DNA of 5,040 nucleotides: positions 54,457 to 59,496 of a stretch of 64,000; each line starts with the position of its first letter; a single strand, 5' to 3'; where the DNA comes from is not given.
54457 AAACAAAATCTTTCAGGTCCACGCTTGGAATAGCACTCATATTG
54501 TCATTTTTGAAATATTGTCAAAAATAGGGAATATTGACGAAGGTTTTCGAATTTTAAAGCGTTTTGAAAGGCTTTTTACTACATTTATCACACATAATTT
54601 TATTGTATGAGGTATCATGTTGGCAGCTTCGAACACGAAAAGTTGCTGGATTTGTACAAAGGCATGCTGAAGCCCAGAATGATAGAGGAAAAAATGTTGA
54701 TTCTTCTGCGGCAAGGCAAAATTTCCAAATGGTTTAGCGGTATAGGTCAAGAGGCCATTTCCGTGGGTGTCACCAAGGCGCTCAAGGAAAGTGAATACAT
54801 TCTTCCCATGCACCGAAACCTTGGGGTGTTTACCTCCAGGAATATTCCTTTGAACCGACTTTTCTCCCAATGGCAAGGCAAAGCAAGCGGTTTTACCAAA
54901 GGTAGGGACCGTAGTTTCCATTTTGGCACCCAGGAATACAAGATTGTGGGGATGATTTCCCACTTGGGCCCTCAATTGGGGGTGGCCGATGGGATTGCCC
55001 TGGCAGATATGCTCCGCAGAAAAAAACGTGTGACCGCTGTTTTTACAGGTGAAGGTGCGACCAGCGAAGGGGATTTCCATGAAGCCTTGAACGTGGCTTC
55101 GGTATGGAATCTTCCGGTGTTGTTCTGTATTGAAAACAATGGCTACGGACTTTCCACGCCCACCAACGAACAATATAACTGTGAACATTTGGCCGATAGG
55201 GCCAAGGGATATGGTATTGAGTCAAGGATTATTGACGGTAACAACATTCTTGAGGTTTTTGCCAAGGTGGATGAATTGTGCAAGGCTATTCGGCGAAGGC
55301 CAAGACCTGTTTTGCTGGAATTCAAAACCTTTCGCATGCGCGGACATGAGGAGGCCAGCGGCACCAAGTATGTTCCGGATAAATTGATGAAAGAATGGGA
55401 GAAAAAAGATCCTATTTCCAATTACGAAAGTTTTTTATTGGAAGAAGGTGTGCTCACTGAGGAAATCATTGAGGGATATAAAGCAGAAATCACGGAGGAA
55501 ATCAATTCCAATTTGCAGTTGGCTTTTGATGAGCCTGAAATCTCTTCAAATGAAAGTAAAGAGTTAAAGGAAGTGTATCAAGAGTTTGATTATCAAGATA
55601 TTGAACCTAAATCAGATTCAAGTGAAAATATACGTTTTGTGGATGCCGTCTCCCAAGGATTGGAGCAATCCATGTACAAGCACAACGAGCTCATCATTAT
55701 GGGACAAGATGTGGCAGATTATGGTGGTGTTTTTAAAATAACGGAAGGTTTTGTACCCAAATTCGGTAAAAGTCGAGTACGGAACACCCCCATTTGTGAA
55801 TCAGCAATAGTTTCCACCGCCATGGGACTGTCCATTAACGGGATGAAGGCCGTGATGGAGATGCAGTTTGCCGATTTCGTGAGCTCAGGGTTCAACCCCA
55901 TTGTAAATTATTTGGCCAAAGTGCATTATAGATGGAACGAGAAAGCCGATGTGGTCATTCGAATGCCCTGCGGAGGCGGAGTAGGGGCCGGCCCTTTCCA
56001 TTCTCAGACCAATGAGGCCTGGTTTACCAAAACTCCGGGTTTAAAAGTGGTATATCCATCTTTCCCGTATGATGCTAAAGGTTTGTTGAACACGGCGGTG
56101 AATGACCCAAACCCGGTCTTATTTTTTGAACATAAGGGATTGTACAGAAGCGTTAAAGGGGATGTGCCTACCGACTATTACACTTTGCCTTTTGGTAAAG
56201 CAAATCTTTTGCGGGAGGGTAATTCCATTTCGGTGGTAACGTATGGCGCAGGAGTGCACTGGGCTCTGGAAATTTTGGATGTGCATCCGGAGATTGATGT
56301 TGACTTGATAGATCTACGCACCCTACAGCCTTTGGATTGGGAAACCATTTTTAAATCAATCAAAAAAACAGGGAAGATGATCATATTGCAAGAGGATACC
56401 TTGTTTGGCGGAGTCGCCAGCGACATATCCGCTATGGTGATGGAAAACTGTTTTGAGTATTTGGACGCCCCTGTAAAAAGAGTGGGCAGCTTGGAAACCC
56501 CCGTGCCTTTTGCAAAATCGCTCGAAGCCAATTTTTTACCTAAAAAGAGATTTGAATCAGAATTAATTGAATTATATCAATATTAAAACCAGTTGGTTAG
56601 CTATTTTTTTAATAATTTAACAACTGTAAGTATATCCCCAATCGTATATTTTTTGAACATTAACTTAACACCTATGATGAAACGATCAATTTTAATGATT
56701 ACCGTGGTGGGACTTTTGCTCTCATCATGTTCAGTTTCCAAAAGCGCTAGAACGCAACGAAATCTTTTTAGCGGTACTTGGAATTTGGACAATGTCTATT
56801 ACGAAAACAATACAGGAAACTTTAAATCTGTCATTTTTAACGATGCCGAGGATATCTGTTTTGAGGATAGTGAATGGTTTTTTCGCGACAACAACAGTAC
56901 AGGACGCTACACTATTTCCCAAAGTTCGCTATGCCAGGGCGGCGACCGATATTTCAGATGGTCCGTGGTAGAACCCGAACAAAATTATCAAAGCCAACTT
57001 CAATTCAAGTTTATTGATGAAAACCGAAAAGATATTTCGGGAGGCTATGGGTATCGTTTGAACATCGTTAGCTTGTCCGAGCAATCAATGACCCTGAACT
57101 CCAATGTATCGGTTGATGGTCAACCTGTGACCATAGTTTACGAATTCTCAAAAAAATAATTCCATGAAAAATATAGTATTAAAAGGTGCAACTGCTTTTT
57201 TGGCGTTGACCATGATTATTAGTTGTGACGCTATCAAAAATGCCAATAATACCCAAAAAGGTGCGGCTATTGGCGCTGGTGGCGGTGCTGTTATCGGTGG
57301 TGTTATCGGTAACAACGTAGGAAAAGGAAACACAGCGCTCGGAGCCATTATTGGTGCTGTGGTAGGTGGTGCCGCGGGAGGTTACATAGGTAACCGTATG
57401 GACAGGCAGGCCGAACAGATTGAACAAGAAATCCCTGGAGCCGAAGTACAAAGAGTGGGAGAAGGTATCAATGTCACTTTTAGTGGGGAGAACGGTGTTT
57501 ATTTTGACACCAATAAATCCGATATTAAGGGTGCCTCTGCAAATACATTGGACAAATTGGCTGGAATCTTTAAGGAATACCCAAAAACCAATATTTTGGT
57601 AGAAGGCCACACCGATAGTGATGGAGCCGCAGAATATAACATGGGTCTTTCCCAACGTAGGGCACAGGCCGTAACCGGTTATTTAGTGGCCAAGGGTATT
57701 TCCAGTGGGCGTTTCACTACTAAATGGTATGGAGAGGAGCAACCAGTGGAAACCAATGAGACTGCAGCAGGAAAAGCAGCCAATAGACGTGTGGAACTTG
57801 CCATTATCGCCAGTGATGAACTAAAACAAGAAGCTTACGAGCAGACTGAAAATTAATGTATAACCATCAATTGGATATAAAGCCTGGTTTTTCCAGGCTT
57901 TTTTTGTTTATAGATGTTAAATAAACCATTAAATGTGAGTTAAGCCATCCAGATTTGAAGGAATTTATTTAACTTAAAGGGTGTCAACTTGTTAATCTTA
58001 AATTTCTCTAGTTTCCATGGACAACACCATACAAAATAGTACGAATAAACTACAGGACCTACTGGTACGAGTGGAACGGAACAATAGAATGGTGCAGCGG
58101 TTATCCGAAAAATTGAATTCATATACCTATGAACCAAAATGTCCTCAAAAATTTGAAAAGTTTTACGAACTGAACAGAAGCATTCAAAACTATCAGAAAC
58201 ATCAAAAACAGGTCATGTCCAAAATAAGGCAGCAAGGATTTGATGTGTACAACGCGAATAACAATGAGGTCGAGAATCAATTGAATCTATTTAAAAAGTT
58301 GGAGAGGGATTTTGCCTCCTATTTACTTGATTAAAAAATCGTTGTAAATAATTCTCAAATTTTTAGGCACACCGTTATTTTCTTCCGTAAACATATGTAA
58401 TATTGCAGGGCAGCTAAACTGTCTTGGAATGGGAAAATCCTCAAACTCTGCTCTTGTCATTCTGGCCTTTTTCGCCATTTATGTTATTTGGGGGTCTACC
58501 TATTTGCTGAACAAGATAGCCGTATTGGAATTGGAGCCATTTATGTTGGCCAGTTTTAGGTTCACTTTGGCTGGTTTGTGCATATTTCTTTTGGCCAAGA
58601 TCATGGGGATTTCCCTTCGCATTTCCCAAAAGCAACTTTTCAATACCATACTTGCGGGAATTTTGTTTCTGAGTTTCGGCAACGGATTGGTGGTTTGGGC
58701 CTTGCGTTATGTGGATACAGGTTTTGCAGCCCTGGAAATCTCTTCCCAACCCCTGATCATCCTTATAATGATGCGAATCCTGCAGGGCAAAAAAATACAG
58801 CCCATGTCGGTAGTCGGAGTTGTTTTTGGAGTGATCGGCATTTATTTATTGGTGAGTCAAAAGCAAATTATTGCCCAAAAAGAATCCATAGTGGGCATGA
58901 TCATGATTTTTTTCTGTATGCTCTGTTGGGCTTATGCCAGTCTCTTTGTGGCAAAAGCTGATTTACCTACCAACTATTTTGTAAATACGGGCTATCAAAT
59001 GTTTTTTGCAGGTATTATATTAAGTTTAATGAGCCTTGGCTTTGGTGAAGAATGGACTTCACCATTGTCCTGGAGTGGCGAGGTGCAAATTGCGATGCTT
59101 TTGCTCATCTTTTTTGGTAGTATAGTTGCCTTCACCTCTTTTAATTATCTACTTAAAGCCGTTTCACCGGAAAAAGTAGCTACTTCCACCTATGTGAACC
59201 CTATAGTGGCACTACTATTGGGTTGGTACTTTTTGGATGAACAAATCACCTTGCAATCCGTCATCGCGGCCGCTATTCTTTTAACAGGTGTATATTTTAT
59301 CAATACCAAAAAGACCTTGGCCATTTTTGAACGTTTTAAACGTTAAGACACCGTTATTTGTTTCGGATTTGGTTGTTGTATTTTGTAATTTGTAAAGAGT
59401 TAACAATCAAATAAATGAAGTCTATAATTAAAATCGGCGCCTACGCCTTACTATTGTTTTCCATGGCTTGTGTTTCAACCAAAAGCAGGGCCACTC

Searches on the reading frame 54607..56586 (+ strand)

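Call 58: search_protein_families(library=ncbifam, proteins=[window:54607-56586:+], max_evalue=1e-10)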
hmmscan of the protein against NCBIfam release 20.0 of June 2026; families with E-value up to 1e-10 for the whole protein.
window:54607-56586:+ (659 aa): 11 families
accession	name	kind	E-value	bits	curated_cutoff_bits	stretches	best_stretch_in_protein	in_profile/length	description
NF006667.0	PRK09212.1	subfamily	4.7e-81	272.2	321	1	342-647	4-312/327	pyruvate dehydrogenase complex E1 component subunit beta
NF008854.0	PRK11892.1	equivalog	1.2e-77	261.6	454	1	276-646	76-450/464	pyruvate dehydrogenase complex E1 component subunit beta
TIGR03181.1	PDH_E1_alph_x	equivalog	2.4e-73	247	411.35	1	7-328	20-331/341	pyruvate dehydrogenase (acetyl-transferring) E1 component subunit alpha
TIGR03182.1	PDH_E1_alph_y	equivalog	1.6e-68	231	393.85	1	11-315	2-307/315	pyruvate dehydrogenase (acetyl-transferring) E1 component subunit alpha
NF004559.0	PRK05899.2-5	equivalog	2.8e-29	101.8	488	1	120-614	128-581/627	transketolase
TIGR00204.1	dxs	equivalog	3.6e-23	81.9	465.95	1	328-631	296-586/616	1-deoxy-D-xylulose-5-phosphate synthase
NF008907.0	PRK12270.1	equivalog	1.4e-12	46.2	878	0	147-328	667-850/1241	multifunctional oxoglutarate decarboxylase/oxoglutarate dehydrogenase thiamine pyrophosphate-binding subunit/dihydrolipoyllysine-residue suc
NF003933.0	PRK05444.2-2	equivalog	2.7e-12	46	395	1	118-629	118-574/606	1-deoxy-D-xylulose-5-phosphate synthase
NF004556.0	PRK05899.2-2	equivalog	1.2e-11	43.6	575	0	523-616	504-598/639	transketolase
NF008968.0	PRK12315.1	subfamily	1.9e-11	43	510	0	316-610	254-536/582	1-deoxy-D-xylulose-5-phosphate synthase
NF006914.0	PRK09404.1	equivalog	2.8e-11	42.4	764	0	172-330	376-528/919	2-oxoglutarate dehydrogenase E1 component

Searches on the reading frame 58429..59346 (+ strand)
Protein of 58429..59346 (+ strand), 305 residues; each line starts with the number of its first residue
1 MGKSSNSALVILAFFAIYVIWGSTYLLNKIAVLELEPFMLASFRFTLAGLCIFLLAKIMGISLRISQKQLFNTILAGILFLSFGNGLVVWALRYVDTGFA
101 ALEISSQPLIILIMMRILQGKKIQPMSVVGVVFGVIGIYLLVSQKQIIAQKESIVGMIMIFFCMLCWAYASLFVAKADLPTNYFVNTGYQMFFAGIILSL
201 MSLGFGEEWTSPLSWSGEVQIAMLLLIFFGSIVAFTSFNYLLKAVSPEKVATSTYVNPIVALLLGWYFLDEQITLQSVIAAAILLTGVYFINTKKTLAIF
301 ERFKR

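Call 58: search_protein_families(library=ncbifam, proteins=[window:58429-59346:+], max_evalue=1e-10)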
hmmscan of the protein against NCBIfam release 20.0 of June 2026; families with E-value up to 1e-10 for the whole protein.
window:58429-59346:+ (305 aa): 3 families
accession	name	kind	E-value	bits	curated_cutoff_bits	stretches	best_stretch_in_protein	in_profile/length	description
NF008432.0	PRK11272.1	equivalog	6.6e-57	193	270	1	5-297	6-291/294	drug/metabolite exporter YedA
TIGR00950.1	2A78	equivalog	5e-31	108.1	230.2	1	21-288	1-263/264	carboxylate/amino acid/amine transporter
NF050091.1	ArAmAcExpYddG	equivalog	2.4e-12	47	300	1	12-288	9-279/285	aromatic amino acid exporter YddG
